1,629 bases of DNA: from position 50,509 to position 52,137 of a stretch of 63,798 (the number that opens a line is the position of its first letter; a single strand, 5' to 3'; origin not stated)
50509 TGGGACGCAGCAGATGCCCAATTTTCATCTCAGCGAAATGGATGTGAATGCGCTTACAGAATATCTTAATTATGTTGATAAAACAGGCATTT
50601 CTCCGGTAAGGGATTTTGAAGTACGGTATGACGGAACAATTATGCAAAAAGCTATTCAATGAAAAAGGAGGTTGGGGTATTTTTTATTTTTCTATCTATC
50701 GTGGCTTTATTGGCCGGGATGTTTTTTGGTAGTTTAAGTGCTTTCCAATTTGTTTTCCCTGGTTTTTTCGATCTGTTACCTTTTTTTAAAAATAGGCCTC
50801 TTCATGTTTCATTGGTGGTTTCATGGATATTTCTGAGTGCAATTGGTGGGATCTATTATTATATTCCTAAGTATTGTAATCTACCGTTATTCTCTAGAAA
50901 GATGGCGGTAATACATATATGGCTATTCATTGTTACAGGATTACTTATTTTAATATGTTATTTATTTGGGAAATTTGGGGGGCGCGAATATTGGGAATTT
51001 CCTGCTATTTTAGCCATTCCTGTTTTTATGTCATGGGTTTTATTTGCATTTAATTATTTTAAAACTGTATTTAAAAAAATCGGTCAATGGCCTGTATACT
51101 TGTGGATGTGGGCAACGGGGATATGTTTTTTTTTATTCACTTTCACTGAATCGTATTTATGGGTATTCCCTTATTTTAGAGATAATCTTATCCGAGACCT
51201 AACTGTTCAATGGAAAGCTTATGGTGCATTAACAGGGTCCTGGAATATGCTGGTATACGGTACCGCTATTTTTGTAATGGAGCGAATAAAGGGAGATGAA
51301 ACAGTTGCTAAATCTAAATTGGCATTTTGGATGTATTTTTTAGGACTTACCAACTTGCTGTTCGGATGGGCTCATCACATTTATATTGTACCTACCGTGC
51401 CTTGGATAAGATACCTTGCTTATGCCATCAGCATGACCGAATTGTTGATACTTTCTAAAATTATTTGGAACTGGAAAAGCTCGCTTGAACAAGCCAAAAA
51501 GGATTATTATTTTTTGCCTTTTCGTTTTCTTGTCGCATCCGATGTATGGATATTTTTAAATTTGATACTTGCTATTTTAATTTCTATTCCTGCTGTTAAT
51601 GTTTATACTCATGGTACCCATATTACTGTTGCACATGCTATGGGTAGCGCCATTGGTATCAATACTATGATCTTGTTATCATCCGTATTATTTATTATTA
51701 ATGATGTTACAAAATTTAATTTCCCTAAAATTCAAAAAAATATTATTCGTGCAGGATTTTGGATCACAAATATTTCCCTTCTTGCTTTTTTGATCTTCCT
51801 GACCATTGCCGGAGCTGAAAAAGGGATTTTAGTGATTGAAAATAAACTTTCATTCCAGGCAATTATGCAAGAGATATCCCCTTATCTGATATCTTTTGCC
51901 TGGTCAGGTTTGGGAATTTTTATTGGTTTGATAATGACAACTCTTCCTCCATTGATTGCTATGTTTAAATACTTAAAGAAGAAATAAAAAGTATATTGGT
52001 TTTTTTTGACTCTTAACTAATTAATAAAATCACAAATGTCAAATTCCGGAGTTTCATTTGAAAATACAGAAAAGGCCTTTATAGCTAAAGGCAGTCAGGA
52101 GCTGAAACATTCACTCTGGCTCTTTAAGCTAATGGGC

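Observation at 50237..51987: NorC/NorB-like pair whose subunit I lacks the helix-VI His/Glu metal ligands and has H-A-M instead of H-x-H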

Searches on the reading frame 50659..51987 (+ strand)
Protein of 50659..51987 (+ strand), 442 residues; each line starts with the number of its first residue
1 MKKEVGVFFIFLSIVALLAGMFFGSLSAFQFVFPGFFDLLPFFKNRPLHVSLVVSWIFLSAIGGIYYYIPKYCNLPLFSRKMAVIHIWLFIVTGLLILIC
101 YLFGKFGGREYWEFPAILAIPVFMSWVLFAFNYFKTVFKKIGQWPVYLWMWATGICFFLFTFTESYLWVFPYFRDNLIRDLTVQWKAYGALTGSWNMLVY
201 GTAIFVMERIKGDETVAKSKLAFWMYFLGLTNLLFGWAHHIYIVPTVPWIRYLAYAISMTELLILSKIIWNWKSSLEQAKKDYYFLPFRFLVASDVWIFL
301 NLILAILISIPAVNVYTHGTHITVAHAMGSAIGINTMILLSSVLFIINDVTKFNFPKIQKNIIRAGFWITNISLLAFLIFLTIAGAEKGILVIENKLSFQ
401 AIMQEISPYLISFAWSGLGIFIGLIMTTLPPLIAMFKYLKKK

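Call 3: search_protein_families(library=pfam, proteins=[window:50659-51987:+], max_evalue=0.01)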
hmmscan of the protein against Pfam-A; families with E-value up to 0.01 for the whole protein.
window:50659-51987:+ (442 aa): 1 family
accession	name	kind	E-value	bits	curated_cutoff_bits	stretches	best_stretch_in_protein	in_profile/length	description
PF00115.25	COX1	-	1.6e-31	110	34.8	1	5-415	2-432/436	Cytochrome C and Quinol oxidase polypeptide I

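Call 4: search_protein_families(library=ncbifam, proteins=[window:50659-51987:+], max_evalue=0.01)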
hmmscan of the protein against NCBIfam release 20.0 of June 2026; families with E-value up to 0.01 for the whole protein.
window:50659-51987:+ (442 aa): 3 families
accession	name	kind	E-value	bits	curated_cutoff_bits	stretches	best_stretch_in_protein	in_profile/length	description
TIGR00780.1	ccoN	equivalog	4.9e-12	45.5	583.15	1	7-394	9-411/474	cytochrome-c oxidase, cbb3-type subunit I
NF011053.0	PRK14485.1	subfamily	1.1e-08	33.8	1080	1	9-392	18-410/716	putative bifunctional cbb3-type cytochrome c oxidase subunit I/II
NF041075.1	quin_ox_SoxB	equivalog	0.00092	18.3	700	1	8-102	172-263/468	proton pump complex quinol oxidase subunit SoxB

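Call 5: search_solved_structures(query=window:50659-51987:+, max_evalue=1, show_alignments=4)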
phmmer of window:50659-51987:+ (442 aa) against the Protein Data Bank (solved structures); distinct sequences matched with E-value up to 1: 8.
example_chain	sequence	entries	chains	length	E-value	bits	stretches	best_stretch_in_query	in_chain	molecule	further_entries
3o0r_B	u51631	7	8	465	3.8e-16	62.4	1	8-389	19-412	Nitric oxide reductase subunit B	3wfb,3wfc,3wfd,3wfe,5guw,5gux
8smr_E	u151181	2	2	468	8.5e-15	57.9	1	9-391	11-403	cytochrome-c oxidase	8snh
9g6b_A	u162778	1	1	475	2.2e-12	49.9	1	9-391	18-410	cytochrome-c oxidase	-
3mk7_A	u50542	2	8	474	4e-11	45.8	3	9-155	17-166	Cytochrome c oxidase, cbb3-type, subunit N | Cbb3-type cytochrome c oxidase subunit CcoN1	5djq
4xyd_A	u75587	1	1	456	3.9e-10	42.5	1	15-423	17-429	Nitric-oxide reductase subunit B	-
6xkw_n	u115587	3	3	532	3.6e-07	32.8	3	59-92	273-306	Cytochrome c oxidase, Cbb3-type, subunit I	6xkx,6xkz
9g83_t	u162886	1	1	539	0.00012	24.5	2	58-92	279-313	cytochrome-c oxidase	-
1kf6_B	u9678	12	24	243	0.9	11.7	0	161-203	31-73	FUMARATE REDUCTASE IRON-SULFUR PROTEIN | Fumarate reductase iron-sulfur subunit | Fumarate reductase (Anaerobic), Fe-S subunit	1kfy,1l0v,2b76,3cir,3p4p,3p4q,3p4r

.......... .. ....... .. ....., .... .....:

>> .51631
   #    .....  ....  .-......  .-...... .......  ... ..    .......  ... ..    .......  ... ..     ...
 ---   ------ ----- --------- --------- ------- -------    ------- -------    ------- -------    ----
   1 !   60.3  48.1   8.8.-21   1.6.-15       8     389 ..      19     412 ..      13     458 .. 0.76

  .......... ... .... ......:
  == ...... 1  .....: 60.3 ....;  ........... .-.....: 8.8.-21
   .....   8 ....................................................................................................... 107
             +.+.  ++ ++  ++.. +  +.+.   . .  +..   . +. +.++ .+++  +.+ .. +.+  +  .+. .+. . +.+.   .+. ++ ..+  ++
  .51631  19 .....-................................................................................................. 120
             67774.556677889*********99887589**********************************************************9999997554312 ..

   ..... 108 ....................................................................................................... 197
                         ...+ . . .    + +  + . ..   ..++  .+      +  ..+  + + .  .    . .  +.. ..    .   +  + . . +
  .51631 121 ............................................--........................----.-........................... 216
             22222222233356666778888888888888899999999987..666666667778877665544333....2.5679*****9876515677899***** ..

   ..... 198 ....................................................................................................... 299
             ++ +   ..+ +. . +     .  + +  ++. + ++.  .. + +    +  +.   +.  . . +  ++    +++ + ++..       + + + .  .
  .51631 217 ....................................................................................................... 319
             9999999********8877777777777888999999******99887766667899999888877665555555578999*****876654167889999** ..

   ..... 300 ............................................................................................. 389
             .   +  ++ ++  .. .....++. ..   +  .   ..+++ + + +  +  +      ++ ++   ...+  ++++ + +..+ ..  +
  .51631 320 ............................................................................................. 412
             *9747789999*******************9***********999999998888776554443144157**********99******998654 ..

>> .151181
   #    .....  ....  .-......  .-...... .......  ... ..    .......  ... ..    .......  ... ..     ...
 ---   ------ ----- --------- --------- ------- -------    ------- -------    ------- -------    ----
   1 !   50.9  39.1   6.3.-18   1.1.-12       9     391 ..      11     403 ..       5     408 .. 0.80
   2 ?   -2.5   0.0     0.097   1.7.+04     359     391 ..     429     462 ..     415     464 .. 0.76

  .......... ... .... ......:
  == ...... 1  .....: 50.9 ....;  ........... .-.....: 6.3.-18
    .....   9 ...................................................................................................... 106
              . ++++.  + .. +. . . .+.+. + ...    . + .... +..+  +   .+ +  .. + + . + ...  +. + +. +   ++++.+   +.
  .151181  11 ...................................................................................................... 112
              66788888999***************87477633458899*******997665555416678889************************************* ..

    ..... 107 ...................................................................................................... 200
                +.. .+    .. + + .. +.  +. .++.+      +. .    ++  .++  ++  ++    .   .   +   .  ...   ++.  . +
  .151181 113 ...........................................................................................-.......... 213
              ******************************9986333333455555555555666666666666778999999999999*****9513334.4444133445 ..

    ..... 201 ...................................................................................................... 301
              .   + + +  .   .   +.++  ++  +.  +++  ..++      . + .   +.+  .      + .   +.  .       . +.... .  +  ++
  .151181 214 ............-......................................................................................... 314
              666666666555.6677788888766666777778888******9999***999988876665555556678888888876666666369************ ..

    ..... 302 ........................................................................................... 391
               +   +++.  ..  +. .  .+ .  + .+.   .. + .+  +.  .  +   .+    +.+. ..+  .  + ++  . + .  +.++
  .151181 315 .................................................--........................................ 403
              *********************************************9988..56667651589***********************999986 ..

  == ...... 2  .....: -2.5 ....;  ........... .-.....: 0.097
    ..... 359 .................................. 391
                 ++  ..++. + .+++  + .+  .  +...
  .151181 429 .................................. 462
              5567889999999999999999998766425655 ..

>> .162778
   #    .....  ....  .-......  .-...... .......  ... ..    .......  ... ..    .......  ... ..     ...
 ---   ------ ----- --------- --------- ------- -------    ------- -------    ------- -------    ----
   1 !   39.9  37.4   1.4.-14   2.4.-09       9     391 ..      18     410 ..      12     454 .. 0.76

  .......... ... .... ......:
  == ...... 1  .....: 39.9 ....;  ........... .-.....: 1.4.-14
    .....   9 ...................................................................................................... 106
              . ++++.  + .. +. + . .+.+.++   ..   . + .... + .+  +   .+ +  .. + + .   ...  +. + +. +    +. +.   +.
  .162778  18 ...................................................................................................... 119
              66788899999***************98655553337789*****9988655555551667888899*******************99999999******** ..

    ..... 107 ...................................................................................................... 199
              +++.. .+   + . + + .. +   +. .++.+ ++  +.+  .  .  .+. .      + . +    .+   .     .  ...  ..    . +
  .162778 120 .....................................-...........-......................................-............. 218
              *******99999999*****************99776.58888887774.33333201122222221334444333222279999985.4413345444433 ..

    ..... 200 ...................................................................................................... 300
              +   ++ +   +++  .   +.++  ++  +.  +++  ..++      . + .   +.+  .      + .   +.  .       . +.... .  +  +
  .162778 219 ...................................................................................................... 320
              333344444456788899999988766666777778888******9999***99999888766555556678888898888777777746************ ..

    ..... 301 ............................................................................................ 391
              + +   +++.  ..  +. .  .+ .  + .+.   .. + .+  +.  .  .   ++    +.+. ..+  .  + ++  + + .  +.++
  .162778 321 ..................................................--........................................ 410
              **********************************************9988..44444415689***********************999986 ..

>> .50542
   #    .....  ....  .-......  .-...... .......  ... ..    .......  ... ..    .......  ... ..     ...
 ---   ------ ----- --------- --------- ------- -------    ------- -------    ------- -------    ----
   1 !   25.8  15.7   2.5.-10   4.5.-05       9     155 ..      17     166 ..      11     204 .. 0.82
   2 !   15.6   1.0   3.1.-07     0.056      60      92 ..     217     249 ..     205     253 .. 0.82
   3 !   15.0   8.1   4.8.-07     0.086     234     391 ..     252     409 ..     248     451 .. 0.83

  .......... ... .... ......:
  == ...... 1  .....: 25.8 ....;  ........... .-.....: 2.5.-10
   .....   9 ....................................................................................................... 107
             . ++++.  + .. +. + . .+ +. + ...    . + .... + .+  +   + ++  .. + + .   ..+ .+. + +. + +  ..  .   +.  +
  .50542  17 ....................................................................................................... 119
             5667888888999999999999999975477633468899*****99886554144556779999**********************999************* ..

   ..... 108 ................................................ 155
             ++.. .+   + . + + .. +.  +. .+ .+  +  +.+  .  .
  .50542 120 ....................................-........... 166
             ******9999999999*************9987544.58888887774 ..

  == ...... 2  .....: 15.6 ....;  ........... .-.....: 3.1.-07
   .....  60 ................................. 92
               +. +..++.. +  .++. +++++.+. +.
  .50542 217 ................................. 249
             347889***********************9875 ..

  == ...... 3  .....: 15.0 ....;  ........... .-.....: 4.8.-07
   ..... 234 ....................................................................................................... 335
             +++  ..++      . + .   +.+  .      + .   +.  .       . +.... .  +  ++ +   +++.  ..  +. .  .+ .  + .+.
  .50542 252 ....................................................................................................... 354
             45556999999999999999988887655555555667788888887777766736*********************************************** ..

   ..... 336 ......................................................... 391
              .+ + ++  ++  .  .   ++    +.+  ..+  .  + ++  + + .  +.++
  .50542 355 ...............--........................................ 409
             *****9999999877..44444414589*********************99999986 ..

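Call 7: find_homologous_proteins(query=window:50659-51987:+, max_evalue=0.00001)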
Query window:50659-51987:+ (442 aa): 3224 proteins with E <= 0.00001 among 8000 candidates; the best 120 are listed.
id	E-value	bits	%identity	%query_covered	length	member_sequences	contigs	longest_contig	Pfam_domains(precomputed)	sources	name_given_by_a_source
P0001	2.3e-289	978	100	100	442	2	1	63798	PF00115.26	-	-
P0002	1.7e-279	945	95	100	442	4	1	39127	PF00115.26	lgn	-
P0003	4.0e-274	928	94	100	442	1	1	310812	PF00115.26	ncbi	ncbi:MAG: cbb3-type cytochrome c oxidase subunit I [Bacteroidota bacterium]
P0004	1.6e-273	926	93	100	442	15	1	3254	PF00115.26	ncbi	-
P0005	5.5e-266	901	90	100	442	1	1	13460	PF00115.26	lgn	-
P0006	2.6e-256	869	85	100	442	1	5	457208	PF00115.26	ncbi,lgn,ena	-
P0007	7.5e-255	864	84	100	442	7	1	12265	PF00115.26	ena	-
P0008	2.7e-254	862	85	100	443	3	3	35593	PF00115.26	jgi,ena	-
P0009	1.6e-246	837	82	100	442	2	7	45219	PF00115.26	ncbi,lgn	-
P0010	1.4e-243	827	81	100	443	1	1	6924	PF00115.26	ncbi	-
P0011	5.3e-242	822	80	100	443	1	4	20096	PF00115.26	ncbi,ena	-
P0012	2.8e-240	816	79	100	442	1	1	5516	PF00115.26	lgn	-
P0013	6.2e-239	812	79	100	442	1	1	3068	PF00115.26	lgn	-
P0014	4.1e-238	809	80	100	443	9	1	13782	PF00115.26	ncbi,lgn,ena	-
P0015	9.5e-238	808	79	100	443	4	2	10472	PF00115.26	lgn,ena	-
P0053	3.5e-200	684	67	100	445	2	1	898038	PF00115.26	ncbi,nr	ncbi:MAG: cbb3-type cytochrome c oxidase subunit I [Sphingobacteriaceae bacterium]|nr:cbb3-type cyto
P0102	1.1e-186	639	64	100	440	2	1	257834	PF00115.26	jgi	-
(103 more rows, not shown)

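Call 17: find_related_loci(query=window:50659-51987:+, collection=genome_contigs, flank=10000)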
Query window:50659-51987:+ (442 aa) in genome_contigs; peptide patterns used: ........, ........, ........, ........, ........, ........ (x = any residue, [..] = any of these).
36 stretches matched a pattern; 9 encode a relative of the query (tblastn E <= 1e-3); 9 distinct loci.
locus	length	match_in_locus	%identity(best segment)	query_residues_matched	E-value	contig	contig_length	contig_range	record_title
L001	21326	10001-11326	98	1-442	0e+0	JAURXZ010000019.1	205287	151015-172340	MAG: Bacteroidia bacterium isolate E10_metabat.bin.7 E10_k141_509837, whole genome shotgun sequence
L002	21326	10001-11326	85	1-442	0e+0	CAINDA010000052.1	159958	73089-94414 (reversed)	MAG: uncultured Bacteroidetes bacterium isolate Kiruna_bin-09443 genome assembly, contig: bin-09443:52/72, whole genome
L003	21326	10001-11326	94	1-442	0e+0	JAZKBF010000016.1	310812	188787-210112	MAG: Bacteroidota bacterium isolate ADI_H3L2_1_122_18_3-bin067_1 ADIH3L21_B067_1_000000000015, whole genome shotgun sequ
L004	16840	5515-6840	82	1-442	0e+0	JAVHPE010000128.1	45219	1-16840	MAG: Bacteroidia bacterium isolate WB02no2_35_113 NODE_271_length_45219_cov_70.696993, whole genome shotgun sequence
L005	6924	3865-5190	81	1-442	0e+0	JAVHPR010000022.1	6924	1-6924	MAG: Bacteroidia bacterium isolate WB02no9_35_13 NODE_11174_length_6924_cov_10.370796, whole genome shotgun sequence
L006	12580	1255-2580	80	1-442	0e+0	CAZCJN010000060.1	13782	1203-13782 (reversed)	MAG TPA_asm: uncultured Bacteroidia bacterium isolate binchicken_co396_338 genome assembly, contig: NODE_5568_length_137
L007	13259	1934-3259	79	1-442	0e+0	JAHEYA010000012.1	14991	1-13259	MAG: Bacteroidetes bacterium isolate nzgw117 NODE_5049_length_14992_cov_2.907673, whole genome shotgun sequence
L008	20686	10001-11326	78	1-442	0e+0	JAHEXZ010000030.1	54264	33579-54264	MAG: Bacteroidetes bacterium isolate nzgw116 NODE_325_length_54265_cov_5.785867, whole genome shotgun sequence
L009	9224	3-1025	94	102-442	0e+0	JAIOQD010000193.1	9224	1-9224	MAG: Bacteroidetes bacterium isolate LakeFargette_0920_ALND_MAG_35_6 LacPavin_0920_ALND_scaffold_268670, whole genome sh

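Call 30: find_encoding_contigs(protein=P0053, flank=10000, max_places=2)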
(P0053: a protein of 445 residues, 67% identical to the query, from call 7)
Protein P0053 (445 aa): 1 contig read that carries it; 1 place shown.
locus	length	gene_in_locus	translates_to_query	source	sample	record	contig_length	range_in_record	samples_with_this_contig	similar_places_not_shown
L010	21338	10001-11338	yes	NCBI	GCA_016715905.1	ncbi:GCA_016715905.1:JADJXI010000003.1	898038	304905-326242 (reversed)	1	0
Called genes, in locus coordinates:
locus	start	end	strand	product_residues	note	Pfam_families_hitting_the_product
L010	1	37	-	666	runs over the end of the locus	PF00122:E1-E2_ATPase, PF00702:Hydrolase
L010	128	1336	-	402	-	PF25917:BSH_RND (faint), PF25919:BSH_CusB (faint), PF25973:BSH_CzcB (faint), PF25954:Beta-barrel_RND_2 (weak)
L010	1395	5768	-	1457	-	PF00873:ACR_tran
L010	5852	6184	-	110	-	-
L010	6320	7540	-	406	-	PF17293:Arm-DNA-bind_5, PF13102:Phage_int_SAM_5, PF00589:Phage_integrase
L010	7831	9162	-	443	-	PF04055:Radical_SAM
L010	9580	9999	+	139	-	PF13442:Cytochrome_CBB3, PF00034:Cytochrom_C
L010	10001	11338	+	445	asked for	PF00115:COX1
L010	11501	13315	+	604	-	-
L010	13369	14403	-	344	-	PF02775:TPP_enzyme_C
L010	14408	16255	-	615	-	PF01558:POR, PF01855:POR_N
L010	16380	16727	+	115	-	PF00037:Fer4, PF12797:Fer4_2 (faint), PF13187:Fer4_9 (faint), PF13237:Fer4_10 (weak), PF12838:Fer4_7, PF13183:Fer4_8 (weak)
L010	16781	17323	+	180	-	PF12804:NTP_transf_3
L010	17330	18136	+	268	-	PF02625:XdhC_CoxI, PF13478:XdhC_C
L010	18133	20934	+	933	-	PF00111:Fer2 (weak), PF01799:Fer2_2, PF01315:Ald_Xan_dh_C, PF02738:MoCoBD_1, PF20256:MoCoBD_2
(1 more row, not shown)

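Call 31: find_encoding_contigs(protein=P0102, flank=10000, max_places=2)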
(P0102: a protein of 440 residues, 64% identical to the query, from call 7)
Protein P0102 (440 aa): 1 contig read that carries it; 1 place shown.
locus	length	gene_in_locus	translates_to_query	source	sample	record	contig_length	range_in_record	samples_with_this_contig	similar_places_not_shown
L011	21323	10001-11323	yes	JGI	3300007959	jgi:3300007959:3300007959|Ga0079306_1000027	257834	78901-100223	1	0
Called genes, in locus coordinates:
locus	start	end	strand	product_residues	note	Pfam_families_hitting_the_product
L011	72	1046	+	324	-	PF01073:3Beta_HSD (weak), PF01370:Epimerase, PF04321:RmlD_sub_bind (faint), PF16363:GDP_Man_Dehyd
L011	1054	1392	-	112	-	PF00376:MerR, PF13411:MerR_1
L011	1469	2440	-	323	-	PF01551:Peptidase_M23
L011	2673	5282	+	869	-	PF01411:tRNA-synt_2c, PF07973:tRNA_SAD, PF02272:DHHA1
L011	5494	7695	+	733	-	PF16314:DUF4954, PF25084:LbH_EIF2B (faint)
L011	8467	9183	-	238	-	PF06736:TMEM175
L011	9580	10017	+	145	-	PF13442:Cytochrome_CBB3, PF00034:Cytochrom_C (weak)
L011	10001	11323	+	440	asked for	PF00115:COX1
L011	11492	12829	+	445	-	PF01120:Alpha_L_fucos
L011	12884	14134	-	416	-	PF00291:PALP, PF00585:Thr_dehydrat_C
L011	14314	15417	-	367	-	PF07991:KARI_N, PF01450:KARI_C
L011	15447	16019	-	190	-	PF01842:ACT (weak), PF22629:ACT_AHAS_ss, PF13710:ACT_5, PF10369:ALS_ss_C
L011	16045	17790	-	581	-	PF02776:TPP_enzyme_N, PF00205:TPP_enzyme_M, PF02775:TPP_enzyme_C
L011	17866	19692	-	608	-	PF00920:ILVD_EDD_N, PF24877:ILV_EDD_C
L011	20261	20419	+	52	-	-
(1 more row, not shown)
